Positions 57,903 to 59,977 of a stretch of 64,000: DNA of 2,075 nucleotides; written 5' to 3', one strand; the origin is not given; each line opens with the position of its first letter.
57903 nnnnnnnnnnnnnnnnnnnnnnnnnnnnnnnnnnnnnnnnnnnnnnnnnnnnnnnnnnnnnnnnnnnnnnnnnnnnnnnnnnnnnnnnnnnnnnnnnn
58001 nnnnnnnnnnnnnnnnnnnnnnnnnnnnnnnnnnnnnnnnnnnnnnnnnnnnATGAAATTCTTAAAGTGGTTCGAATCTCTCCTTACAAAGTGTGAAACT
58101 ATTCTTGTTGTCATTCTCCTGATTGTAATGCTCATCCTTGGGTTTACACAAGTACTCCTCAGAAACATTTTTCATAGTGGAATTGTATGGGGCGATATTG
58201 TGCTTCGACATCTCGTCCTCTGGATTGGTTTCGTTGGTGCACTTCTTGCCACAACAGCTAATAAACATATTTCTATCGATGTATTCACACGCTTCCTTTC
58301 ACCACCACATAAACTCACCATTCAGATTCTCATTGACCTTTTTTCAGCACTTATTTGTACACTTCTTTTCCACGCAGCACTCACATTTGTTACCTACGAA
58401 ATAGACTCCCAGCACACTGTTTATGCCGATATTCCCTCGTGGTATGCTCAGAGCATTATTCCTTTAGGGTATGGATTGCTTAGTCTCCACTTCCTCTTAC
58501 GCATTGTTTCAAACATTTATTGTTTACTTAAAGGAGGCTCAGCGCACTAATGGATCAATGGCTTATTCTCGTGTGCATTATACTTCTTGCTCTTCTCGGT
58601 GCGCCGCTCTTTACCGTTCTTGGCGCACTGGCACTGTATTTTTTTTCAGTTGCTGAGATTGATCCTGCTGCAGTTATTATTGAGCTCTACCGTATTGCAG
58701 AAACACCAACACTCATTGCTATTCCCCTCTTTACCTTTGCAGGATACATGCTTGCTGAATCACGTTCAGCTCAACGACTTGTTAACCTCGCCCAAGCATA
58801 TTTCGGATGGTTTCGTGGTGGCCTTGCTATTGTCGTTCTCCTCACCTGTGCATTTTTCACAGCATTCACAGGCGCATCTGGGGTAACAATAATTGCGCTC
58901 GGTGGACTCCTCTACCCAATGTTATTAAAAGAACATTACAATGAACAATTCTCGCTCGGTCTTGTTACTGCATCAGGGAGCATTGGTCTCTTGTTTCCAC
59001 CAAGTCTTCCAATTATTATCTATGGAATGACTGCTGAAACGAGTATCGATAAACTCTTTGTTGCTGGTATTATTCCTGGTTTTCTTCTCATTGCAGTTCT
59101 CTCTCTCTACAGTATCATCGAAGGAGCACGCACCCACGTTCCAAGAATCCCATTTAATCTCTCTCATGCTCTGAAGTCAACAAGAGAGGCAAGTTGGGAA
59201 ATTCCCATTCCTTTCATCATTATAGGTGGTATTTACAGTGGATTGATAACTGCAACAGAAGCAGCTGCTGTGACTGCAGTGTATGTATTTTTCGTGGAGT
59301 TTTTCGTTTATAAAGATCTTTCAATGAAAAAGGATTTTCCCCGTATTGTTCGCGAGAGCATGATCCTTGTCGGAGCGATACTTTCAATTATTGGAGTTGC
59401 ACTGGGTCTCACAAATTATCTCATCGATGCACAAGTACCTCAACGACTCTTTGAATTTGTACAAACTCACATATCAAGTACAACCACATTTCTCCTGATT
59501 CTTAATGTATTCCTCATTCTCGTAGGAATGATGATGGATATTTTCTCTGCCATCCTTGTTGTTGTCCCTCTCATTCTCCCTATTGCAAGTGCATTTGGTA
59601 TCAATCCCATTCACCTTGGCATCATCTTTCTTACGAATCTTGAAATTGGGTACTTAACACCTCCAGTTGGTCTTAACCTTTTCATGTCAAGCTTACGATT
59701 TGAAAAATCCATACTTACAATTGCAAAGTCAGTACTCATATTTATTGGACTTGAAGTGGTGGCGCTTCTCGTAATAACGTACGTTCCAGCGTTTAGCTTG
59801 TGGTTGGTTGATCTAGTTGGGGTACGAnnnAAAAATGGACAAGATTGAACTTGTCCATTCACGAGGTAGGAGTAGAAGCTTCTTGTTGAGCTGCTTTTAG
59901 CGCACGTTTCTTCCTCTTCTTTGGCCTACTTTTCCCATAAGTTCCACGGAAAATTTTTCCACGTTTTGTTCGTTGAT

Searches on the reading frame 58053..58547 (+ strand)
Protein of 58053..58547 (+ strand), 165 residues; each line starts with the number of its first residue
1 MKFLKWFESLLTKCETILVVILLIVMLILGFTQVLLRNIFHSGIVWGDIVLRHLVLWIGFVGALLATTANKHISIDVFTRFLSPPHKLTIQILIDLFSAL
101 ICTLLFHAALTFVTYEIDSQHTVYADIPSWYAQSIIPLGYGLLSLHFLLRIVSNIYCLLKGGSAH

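Call 19: search_protein_families(library=pfam, proteins=[window:58053-58547:+], max_evalue=0.00001)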
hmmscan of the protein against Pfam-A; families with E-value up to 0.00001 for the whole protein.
window:58053-58547:+ (165 aa): 1 family
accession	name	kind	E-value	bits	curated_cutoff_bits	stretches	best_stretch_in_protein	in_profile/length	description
PF04290.18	DctQ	-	3.5e-26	92.1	28.3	1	26-154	1-129/132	Tripartite ATP-independent periplasmic transporters, DctQ component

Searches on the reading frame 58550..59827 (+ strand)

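Call 19: search_protein_families(library=pfam, proteins=[window:58550-59827:+], max_evalue=0.00001)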
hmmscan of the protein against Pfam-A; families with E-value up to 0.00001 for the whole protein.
window:58550-59827:+ (426 aa): 1 family
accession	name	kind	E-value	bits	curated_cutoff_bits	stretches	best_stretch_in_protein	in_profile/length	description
PF06808.19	DctM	-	1.8e-87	294.3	23.8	1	7-415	1-413/413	Tripartite ATP-independent periplasmic transporter, DctM component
